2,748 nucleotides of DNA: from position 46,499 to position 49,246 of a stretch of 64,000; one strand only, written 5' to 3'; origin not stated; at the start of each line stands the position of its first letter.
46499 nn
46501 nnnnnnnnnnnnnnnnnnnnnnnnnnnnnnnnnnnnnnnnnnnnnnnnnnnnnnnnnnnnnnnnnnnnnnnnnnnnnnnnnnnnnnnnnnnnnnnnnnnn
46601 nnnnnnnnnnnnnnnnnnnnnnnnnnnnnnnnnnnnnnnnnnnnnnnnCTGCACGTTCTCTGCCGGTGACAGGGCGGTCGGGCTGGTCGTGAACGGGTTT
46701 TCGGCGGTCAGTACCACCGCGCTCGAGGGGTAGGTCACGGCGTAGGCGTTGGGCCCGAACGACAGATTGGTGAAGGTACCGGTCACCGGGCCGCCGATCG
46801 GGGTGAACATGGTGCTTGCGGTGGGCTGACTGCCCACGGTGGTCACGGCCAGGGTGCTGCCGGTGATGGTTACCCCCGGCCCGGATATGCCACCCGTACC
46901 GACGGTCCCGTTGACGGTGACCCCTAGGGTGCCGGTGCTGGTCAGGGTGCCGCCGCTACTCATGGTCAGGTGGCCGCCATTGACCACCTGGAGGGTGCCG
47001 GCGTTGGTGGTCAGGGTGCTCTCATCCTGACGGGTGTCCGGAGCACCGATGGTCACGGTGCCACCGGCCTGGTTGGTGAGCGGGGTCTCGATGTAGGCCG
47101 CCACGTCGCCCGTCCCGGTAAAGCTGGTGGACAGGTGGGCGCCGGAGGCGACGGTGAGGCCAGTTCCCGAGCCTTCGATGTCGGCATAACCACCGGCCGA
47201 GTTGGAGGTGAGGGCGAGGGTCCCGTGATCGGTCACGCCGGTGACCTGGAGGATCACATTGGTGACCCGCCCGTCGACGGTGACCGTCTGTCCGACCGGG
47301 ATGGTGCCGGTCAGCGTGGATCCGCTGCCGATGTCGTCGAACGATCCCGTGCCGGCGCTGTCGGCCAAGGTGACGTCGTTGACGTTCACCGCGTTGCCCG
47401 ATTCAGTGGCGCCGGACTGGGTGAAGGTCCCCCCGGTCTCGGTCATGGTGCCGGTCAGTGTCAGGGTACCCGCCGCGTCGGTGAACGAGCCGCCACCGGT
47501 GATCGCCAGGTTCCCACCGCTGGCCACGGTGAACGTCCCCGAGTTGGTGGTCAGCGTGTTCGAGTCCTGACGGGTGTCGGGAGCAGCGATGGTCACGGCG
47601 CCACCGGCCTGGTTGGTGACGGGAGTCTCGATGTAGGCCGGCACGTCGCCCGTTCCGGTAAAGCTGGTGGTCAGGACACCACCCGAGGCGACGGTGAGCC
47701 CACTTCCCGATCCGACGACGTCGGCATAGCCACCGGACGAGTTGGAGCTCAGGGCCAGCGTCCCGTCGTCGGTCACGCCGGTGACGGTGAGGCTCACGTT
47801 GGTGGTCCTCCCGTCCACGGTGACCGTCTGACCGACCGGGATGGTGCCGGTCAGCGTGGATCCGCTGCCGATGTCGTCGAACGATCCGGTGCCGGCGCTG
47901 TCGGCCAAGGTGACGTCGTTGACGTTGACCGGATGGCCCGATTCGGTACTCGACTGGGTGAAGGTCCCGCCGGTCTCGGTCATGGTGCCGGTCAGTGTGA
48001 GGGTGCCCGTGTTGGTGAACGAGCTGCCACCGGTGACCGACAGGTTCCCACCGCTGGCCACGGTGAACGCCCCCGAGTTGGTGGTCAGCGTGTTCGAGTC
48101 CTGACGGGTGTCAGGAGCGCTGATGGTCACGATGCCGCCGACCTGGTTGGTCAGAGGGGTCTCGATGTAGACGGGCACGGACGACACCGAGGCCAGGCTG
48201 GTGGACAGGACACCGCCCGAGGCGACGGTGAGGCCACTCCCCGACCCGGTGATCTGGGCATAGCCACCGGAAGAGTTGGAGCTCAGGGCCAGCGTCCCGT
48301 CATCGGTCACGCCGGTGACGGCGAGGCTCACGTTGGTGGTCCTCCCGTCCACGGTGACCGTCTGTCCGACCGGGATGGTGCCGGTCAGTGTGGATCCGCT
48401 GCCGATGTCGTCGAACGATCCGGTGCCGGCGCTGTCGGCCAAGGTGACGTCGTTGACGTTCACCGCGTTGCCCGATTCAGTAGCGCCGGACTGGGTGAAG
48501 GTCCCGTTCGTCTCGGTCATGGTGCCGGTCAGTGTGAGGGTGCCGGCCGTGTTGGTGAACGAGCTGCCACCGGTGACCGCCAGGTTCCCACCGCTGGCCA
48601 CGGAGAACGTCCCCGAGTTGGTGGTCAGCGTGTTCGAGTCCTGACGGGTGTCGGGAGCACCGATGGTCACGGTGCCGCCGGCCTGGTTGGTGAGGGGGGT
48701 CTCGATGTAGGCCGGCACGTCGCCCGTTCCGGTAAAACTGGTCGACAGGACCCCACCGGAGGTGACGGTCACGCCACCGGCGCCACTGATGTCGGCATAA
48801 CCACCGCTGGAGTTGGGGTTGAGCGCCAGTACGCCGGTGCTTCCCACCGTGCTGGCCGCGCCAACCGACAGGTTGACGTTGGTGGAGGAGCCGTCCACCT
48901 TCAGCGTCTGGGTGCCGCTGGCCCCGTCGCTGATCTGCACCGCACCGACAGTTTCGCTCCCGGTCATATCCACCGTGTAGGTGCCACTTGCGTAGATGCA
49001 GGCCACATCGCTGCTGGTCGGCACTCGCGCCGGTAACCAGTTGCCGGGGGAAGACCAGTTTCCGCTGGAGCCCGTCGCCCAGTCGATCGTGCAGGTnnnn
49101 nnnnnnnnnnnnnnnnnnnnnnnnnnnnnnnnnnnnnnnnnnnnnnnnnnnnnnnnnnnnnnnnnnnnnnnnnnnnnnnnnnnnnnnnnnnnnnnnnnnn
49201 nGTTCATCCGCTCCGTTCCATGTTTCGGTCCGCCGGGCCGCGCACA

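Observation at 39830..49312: Two paralogous giant secreted repeat proteins bracket an atypical receiver protein and a sensor-like membrane protein: a candidate uncharacterised surface-protein module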

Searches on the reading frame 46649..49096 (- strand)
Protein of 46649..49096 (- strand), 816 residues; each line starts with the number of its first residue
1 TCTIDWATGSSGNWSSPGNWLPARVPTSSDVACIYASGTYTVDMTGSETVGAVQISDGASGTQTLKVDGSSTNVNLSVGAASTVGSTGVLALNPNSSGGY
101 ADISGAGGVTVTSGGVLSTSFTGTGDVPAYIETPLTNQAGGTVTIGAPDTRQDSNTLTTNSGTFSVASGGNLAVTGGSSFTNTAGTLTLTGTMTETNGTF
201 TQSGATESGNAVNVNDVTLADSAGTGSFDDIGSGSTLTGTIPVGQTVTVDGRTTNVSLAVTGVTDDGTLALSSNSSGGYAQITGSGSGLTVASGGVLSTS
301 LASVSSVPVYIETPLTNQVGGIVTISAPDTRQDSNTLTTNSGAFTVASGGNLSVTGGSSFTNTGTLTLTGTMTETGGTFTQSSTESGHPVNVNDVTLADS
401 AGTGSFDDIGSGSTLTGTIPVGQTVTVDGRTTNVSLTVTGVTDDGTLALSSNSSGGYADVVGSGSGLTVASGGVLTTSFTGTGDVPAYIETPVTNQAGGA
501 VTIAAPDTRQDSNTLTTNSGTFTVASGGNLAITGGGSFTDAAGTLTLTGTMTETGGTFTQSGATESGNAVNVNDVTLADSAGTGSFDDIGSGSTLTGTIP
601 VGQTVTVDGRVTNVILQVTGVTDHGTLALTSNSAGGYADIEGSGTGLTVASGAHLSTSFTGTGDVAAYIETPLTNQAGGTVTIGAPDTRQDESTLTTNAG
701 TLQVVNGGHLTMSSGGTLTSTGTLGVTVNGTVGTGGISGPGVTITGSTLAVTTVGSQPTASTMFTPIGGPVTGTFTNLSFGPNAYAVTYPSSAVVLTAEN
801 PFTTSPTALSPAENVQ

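Call 46: find_homologous_proteins(query=window:46649-49096:-)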
Query window:46649-49096:- (816 aa): 168 proteins with E <= 0.001 among 8000 candidates; the best 120 are listed.
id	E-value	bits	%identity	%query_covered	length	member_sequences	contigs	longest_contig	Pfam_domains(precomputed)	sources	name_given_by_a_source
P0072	0.0e+0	1593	100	100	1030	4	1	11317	PF00801.27,PF18911.7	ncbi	-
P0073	0.0e+0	1316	86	96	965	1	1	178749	PF18911.7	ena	-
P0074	0.0e+0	1273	82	100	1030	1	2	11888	PF18911.7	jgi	jgi:hypothetical protein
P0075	0.0e+0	1161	80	94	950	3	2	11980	PF18911.7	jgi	jgi:uncharacterized protein YlxW (UPF0749 family)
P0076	0.0e+0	1058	80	87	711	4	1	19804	-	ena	-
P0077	7.8e-277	938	78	70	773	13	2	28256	PF18911.7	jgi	jgi:anti-anti-sigma regulatory factor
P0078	1.3e-239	815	63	100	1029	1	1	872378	PF18911.7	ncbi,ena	-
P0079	3.6e-232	791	59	100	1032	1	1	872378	PF18911.7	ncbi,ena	-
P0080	9.0e-222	756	59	97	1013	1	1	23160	PF00801.27,PF18911.7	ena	-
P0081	1.0e-221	756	58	100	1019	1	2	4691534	-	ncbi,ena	-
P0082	2.8e-213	728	66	70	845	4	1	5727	PF18911.7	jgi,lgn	-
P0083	6.1e-212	724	48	89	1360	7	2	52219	-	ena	-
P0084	2.8e-208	712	43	94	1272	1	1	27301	-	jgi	jgi:hypothetical protein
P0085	4.9e-206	704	59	99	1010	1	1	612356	-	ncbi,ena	-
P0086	8.3e-203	694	57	100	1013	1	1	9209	-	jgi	jgi:hypothetical protein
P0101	1.2e-171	591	52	100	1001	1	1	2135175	-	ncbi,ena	-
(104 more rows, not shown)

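Call 47: find_encoding_contigs(protein=P0078, flank=10000, max_places=2)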
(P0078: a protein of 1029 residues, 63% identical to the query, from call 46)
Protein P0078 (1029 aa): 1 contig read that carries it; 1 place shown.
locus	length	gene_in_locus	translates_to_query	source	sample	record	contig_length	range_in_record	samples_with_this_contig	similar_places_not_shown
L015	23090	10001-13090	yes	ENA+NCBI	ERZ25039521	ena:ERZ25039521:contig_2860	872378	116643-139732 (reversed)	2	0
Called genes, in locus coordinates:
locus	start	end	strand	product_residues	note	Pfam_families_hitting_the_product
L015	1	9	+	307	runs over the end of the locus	PF10340:Say1_Mug180, PF20434:BD-FAE, PF07859:Abhydrolase_3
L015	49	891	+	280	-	PF00106:adh_short, PF08659:KR, PF13561:adh_short_C2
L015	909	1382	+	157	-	PF10604:Polyketide_cyc2 (weak)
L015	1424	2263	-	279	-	PF00106:adh_short, PF08659:KR, PF13561:adh_short_C2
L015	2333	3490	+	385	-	PF02771:Acyl-CoA_dh_N, PF02770:Acyl-CoA_dh_M, PF00441:Acyl-CoA_dh_1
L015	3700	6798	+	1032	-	PF18911:PKD_4 (weak)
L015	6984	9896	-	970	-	PF03704:BTAD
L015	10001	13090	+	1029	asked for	PF18911:PKD_4 (weak)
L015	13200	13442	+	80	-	PF10944:DUF2630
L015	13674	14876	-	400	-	PF05721:PhyH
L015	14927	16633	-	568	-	PF01268:FTHFS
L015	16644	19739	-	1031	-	PF22907:Ams1-like_1st, PF01074:Glyco_hydro_38N, PF09261:Alpha-mann_mid, PF07748:Glyco_hydro_38C, PF17677:Glyco_hydro38C2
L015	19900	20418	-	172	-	PF13577:SnoaL_4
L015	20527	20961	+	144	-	PF08837:DUF1810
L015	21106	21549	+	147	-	-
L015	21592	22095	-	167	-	PF01613:Flavin_Reduct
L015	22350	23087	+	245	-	PF05721:PhyH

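Call 48: find_encoding_contigs(protein=P0081, flank=10000, max_places=2)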
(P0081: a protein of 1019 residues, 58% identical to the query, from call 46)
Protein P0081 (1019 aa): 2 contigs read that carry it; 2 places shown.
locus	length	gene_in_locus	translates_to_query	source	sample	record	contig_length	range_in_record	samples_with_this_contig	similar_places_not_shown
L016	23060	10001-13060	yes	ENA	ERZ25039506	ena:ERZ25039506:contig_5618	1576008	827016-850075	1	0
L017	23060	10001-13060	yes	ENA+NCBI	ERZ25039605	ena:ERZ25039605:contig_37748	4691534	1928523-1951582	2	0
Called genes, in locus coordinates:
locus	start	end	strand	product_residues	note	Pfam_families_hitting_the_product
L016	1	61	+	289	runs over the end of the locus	PF01209:Ubie_methyltran, PF13489:Methyltransf_23, PF13847:Methyltransf_31, PF08241:Methyltransf_11, PF08242:Methyltransf_12, PF13649:Methyltransf_25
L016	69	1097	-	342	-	PF00480:ROK, PF01869:BcrAD_BadFG (faint)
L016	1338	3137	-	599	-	PF03816:LytR_cpsA_psr, PF13399:LytR_C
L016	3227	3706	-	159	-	-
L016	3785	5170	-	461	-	PF13336:AcetylCoA_hyd_C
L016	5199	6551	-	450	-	PF00282:Pyridoxal_deC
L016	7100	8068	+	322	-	PF00005:ABC_tran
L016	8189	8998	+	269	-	-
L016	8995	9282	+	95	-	-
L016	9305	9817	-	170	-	-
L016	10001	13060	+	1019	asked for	-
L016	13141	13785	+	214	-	PF00440:TetR_N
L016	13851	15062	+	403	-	-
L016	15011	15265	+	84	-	-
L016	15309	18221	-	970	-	PF00580:UvrD-helicase, PF13245:AAA_19, PF00580:UvrD-helicase, PF13361:UvrD_C, PF00570:HRDC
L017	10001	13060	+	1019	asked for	-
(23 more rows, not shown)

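Call 49: find_encoding_contigs(protein=P0101, flank=10000, max_places=2)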
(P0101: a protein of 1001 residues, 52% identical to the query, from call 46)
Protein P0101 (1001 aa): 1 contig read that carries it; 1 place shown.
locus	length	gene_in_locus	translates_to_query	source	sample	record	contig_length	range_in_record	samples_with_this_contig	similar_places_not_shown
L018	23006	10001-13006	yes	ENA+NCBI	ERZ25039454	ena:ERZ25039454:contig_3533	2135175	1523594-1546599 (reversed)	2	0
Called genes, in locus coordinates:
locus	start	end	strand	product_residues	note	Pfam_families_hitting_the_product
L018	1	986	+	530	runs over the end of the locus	PF00884:Sulfatase, PF16347:SGSH_C (faint)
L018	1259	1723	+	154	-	-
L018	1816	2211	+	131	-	-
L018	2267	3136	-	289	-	PF00296:Bac_luciferase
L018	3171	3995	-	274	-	PF13276:HTH_21, PF00665:rve, PF13683:rve_3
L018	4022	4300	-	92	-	PF01527:HTH_Tnp_1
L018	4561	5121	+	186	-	PF13577:SnoaL_4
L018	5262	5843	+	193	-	PF00440:TetR_N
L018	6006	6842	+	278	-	PF02668:TauD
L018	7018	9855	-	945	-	-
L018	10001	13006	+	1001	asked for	-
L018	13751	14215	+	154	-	PF01980:TrmO_N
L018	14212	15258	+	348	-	PF00296:Bac_luciferase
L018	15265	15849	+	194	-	PF00440:TetR_N, PF16925:TetR_C_13, PF21993:TetR_C_13_2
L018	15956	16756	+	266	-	PF01209:Ubie_methyltran, PF13489:Methyltransf_23 (weak), PF13847:Methyltransf_31, PF08241:Methyltransf_11, PF08242:Methyltransf_12 (weak), PF13649:Methyltransf_25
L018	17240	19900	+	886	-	PF13191:AAA_16, PF07719:TPR_2 (faint), PF13424:TPR_12 (faint), PF17874:TPR_MalT (weak), PF00196:GerE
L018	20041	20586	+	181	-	-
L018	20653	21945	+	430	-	PF00326:Peptidase_S9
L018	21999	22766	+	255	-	PF00106:adh_short, PF08659:KR, PF13561:adh_short_C2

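Call 59: search_protein_families(library=ncbifam, proteins=[L015:6984-9896:-], max_evalue=0.001)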
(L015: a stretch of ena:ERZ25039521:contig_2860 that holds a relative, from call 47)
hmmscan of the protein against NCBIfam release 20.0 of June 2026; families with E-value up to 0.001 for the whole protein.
L015:6984-9896:- (970 aa): 1 family
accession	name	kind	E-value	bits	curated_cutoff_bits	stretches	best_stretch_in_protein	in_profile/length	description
NF003420.0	PRK04841.1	equivalog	0.00094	17.3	537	0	2-42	14-54/903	HTH-type transcriptional regulator MalT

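Call 83: find_encoding_contigs(protein=P0085, flank=8000, max_places=1)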
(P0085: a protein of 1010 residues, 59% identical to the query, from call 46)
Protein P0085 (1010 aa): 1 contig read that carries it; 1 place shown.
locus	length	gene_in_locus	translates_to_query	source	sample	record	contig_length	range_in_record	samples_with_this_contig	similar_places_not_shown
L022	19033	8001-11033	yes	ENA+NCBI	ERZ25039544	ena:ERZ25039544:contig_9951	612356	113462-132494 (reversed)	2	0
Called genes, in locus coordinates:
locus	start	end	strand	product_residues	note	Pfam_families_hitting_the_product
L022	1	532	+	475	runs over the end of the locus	PF03062:MBOAT, PF13813:MBOAT_2 (faint)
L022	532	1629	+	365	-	PF04311:DUF459, PF00657:Lipase_GDSL (weak), PF13472:Lipase_GDSL_2 (weak)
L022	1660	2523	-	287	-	PF01925:TauE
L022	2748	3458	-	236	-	-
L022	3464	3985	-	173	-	PF11290:DUF3090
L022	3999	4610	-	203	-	PF00300:His_Phos_1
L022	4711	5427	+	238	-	PF03167:UDG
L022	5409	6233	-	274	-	PF01636:APH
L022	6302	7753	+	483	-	PF00890:FAD_binding_2, PF01266:DAO, PF12831:FAD_oxidored (weak)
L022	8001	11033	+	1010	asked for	-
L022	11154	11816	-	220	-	PF01965:DJ-1_PfpI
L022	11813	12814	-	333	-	PF01965:DJ-1_PfpI, PF00165:HTH_AraC (faint), PF12833:HTH_18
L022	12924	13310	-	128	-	-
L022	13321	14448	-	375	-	PF12838:Fer4_7, PF13237:Fer4_10 (weak), PF04422:FrhB_FdhB_N, PF04432:FrhB_FdhB_C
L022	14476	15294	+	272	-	PF01149:Fapy_DNA_glyco, PF06831:H2TH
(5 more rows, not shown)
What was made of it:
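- The A/B family is broad and occurs in other contexts (calls 46-49, 83).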
